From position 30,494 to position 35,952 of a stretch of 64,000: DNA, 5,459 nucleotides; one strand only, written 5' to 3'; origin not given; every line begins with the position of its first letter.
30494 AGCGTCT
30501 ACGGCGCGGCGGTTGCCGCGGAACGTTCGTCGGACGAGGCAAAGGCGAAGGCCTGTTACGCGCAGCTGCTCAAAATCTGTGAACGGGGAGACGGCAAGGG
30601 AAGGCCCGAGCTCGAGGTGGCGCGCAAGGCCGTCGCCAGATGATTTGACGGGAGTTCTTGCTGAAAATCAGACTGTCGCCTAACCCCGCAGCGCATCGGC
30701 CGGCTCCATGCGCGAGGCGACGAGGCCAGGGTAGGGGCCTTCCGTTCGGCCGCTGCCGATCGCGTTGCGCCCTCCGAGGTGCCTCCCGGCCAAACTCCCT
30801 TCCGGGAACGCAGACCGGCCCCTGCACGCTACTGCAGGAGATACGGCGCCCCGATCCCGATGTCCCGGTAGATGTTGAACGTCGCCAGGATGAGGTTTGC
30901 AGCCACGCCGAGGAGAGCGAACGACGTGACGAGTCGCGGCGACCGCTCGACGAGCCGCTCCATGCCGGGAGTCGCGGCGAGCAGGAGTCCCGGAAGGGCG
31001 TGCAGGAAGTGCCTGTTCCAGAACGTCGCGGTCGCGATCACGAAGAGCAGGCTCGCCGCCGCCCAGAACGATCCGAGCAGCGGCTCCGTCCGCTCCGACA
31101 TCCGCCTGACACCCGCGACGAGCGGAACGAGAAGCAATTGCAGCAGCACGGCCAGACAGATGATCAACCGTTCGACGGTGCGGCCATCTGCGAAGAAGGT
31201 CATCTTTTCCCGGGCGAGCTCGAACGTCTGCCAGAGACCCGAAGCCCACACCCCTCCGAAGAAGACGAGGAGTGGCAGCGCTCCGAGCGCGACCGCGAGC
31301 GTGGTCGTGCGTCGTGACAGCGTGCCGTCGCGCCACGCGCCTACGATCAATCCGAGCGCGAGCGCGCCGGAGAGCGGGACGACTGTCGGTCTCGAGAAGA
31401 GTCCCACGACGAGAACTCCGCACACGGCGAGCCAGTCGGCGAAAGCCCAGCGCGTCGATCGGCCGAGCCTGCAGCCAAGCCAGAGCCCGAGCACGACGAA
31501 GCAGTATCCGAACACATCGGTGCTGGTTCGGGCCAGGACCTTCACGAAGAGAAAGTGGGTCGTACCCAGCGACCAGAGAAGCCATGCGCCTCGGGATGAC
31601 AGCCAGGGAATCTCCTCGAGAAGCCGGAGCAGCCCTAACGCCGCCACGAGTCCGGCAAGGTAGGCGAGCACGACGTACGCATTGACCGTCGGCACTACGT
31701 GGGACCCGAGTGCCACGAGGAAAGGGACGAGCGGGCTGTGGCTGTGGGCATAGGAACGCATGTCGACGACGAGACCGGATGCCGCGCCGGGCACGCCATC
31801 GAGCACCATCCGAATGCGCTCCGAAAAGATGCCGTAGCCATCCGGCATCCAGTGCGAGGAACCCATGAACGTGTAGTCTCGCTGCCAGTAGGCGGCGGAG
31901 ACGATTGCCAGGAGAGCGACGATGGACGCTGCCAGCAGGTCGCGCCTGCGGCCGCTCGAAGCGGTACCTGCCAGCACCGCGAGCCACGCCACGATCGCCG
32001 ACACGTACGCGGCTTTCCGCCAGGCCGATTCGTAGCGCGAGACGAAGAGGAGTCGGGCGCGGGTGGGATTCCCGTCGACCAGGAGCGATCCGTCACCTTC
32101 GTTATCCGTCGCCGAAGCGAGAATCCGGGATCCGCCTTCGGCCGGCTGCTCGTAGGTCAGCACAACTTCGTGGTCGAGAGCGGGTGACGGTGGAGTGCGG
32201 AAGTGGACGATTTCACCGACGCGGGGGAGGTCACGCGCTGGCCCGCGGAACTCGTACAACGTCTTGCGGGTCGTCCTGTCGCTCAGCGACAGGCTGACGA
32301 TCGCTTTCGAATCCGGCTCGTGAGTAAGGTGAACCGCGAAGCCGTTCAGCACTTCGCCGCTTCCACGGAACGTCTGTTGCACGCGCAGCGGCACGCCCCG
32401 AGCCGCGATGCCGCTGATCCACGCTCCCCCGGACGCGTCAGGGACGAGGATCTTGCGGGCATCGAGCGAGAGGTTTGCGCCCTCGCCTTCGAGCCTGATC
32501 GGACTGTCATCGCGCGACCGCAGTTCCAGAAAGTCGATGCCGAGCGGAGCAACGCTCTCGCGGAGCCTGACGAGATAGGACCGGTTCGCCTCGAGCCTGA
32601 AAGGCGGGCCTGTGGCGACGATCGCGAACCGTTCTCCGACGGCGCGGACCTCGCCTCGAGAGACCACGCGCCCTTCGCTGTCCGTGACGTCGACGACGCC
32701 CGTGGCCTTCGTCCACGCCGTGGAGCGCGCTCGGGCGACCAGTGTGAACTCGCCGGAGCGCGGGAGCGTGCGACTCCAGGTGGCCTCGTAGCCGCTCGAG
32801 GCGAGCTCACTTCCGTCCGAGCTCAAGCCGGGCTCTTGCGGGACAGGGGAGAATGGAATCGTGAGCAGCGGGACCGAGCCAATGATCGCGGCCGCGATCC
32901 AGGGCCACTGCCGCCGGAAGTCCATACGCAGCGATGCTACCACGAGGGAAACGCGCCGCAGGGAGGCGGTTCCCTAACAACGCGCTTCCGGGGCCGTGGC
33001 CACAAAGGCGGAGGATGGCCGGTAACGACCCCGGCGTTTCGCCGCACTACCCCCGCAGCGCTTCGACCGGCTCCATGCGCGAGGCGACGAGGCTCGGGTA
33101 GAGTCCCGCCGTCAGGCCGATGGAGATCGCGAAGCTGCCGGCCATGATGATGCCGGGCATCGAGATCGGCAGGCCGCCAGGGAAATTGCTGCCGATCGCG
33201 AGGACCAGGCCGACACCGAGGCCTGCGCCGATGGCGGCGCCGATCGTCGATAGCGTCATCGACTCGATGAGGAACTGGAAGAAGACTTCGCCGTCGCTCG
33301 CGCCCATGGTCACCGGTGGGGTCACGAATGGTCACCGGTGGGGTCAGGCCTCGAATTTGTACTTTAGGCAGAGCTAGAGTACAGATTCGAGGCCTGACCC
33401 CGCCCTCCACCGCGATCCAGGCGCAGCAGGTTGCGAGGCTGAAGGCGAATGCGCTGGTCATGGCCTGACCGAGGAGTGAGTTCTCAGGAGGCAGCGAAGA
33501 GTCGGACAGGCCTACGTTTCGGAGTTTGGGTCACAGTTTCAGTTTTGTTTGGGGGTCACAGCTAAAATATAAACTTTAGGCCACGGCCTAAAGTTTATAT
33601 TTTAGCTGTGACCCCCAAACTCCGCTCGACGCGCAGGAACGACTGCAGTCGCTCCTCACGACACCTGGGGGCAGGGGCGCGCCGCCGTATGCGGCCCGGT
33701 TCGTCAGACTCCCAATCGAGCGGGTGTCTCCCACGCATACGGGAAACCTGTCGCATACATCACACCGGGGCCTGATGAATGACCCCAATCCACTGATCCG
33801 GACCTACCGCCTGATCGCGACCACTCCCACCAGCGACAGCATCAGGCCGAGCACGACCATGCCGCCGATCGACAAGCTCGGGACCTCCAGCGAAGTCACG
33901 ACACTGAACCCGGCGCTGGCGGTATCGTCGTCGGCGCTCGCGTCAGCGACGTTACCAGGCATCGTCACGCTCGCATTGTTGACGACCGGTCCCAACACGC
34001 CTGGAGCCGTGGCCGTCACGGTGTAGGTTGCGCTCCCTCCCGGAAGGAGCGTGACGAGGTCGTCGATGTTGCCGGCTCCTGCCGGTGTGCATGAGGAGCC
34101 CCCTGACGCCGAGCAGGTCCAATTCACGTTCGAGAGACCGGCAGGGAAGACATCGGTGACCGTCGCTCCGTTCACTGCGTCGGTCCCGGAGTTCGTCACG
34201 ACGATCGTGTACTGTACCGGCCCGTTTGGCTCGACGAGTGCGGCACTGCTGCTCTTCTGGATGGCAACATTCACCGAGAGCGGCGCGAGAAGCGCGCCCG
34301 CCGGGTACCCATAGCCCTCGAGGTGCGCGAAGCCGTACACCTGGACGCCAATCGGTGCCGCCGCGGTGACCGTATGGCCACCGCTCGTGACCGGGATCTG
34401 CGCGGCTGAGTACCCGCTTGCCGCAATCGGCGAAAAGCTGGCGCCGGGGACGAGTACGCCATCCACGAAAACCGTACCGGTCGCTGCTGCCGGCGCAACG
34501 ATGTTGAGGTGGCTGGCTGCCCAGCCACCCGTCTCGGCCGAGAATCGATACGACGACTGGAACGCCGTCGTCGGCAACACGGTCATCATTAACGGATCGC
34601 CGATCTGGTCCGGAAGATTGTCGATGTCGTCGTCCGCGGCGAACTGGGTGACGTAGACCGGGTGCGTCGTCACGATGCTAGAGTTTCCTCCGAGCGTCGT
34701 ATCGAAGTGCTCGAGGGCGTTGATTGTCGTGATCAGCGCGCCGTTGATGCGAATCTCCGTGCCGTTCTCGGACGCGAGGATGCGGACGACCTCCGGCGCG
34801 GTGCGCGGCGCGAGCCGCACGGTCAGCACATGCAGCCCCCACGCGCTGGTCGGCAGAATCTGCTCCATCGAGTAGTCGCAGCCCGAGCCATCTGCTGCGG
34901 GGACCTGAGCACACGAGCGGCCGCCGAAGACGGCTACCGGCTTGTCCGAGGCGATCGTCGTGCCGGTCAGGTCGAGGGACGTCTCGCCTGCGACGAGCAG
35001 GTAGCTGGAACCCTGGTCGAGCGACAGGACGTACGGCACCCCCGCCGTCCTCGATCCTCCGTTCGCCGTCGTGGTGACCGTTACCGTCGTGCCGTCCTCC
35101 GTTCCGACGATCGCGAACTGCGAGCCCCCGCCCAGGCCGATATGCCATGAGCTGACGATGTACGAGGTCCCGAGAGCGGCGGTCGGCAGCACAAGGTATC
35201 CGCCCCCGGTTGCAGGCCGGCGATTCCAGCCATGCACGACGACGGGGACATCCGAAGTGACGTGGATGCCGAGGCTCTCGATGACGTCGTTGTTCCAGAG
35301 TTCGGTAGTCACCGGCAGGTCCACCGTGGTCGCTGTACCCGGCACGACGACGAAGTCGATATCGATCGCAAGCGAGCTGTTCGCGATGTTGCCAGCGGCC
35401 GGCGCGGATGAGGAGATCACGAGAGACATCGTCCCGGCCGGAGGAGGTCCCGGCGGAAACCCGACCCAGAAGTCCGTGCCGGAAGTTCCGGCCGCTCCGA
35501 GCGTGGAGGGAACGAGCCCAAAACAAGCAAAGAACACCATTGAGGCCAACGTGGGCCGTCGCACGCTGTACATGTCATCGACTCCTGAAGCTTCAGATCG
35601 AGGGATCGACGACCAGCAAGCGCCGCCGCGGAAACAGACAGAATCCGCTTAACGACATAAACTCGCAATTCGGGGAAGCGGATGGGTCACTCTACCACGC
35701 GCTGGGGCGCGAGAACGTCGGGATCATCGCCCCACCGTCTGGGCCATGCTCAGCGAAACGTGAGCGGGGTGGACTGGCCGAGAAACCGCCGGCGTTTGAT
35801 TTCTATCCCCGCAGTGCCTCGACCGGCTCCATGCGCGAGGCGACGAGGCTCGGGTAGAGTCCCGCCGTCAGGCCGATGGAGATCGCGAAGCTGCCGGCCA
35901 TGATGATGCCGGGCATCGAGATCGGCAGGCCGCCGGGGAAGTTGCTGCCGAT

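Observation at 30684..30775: Third, older copy of the FtsX-gene 3' end downstream of the TPR gene, giving a serial array of att-like repeats.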

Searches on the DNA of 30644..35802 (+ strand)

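Call 58: search_dna_similar(query=window:30644-35802:+, collection=plasmids, mode=distant, max_rows=8)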
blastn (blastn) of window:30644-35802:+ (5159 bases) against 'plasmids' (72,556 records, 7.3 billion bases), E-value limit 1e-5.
No match.

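Call 59: search_dna_similar(query=window:30644-35802:+, collection=phages, mode=distant, max_rows=8)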
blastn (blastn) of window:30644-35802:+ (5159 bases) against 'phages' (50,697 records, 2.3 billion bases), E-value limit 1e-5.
No match.

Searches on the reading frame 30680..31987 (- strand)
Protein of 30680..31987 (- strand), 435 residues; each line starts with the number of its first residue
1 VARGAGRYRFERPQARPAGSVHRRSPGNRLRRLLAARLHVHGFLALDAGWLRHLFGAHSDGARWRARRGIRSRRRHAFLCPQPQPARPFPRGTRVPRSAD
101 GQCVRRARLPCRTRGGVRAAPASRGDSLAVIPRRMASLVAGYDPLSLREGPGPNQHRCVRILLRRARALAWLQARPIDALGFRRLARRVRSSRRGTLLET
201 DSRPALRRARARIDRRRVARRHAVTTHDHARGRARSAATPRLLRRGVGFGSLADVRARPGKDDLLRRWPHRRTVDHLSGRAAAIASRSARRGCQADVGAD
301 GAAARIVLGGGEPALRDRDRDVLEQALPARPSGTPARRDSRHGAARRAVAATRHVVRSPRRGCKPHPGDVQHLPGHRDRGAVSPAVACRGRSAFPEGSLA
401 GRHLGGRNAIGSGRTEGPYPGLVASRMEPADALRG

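Call 4: search_protein_families(library=pfam, proteins=[window:30680-31987:-], max_evalue=0.01)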
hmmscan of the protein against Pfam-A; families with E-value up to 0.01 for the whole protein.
window:30680-31987:- (435 aa): 0 families

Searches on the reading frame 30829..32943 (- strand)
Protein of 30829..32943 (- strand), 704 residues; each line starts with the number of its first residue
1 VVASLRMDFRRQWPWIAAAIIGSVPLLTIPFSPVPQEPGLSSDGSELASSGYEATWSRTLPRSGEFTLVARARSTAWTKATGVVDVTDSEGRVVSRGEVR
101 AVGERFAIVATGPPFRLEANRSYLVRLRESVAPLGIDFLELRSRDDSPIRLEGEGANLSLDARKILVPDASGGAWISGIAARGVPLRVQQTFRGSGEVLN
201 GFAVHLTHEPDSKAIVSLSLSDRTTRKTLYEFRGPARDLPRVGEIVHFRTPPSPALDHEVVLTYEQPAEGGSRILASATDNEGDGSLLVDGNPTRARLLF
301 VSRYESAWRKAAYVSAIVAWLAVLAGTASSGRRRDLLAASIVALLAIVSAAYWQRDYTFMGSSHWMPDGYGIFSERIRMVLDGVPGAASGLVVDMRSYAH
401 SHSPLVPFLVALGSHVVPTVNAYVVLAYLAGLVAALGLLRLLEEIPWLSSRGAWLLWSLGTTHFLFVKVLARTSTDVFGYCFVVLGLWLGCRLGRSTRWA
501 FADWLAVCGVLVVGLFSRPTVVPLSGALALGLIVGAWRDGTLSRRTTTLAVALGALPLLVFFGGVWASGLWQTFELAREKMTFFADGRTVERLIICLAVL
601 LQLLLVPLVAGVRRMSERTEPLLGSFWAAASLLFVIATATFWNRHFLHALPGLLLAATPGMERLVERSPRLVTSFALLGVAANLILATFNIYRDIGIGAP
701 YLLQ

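Call 4: search_protein_families(library=pfam, proteins=[window:30829-32943:-], max_evalue=0.01)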
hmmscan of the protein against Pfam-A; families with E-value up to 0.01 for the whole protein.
window:30829-32943:- (704 aa): 0 families

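Call 22: search_protein_families(library=ncbifam, proteins=[window:30829-32943:-], max_evalue=0.01)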
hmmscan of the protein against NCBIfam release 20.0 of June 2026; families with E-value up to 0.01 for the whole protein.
window:30829-32943:- (704 aa): 0 families

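Call 29: find_homologous_proteins(query=window:30829-32943:-, max_evalue=0.00001)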
Query window:30829-32943:- (704 aa): 3 proteins with E <= 0.00001 among 8000 candidates.
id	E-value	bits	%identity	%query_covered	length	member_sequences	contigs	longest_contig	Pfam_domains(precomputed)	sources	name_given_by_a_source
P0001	0.0e+0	1539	100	99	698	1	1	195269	-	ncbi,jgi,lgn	ncbi:MAG: hypothetical protein WC538_10400 [Thermoanaerobaculia bacterium]|jgi:hypothetical protein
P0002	0.0e+0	1183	77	99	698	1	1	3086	-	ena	-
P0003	0.0e+0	1137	75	98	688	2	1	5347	-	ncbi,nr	ncbi:MAG: glycosyltransferase family 39 protein [Thermoanaerobaculia bacterium]|nr:glycosyltransfera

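Call 30: find_encoding_contigs(protein=P0003, flank=10000)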
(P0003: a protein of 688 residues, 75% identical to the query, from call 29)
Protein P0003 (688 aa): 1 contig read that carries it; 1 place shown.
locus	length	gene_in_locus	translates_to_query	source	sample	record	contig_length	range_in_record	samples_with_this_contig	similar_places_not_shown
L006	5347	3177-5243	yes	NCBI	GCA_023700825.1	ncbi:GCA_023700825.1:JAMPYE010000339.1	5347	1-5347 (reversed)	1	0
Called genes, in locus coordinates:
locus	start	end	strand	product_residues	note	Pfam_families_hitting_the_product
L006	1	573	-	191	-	PF00871:Acetate_kinase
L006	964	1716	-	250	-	PF13640:2OG-FeII_Oxy_3, PF13661:2OG-FeII_Oxy_4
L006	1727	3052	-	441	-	PF04230:PS_pyruv_trans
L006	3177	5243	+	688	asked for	-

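Call 31: find_encoding_contigs(protein=P0002, flank=10000)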
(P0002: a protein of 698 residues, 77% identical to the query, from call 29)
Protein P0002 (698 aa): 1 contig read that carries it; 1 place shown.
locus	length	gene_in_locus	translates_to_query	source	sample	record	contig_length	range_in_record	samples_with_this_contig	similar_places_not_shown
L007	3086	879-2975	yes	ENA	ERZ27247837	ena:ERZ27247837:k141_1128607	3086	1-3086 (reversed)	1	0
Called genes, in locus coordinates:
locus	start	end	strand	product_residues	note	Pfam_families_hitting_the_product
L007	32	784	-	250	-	PF04230:PS_pyruv_trans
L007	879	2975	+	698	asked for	-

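Call 32: find_encoding_contigs(protein=P0001, flank=10000)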
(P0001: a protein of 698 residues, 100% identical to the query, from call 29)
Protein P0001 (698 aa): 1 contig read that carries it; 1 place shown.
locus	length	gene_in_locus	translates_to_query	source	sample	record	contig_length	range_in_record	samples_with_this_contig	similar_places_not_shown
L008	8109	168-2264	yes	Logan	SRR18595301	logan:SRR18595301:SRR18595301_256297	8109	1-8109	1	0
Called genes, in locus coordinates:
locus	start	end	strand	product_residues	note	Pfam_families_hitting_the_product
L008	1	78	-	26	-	?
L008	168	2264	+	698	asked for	-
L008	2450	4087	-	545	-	PF07719:TPR_2 (faint)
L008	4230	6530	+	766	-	-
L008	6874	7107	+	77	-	PF09360:zf-CDGSH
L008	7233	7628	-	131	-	PF00903:Glyoxalase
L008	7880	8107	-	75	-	?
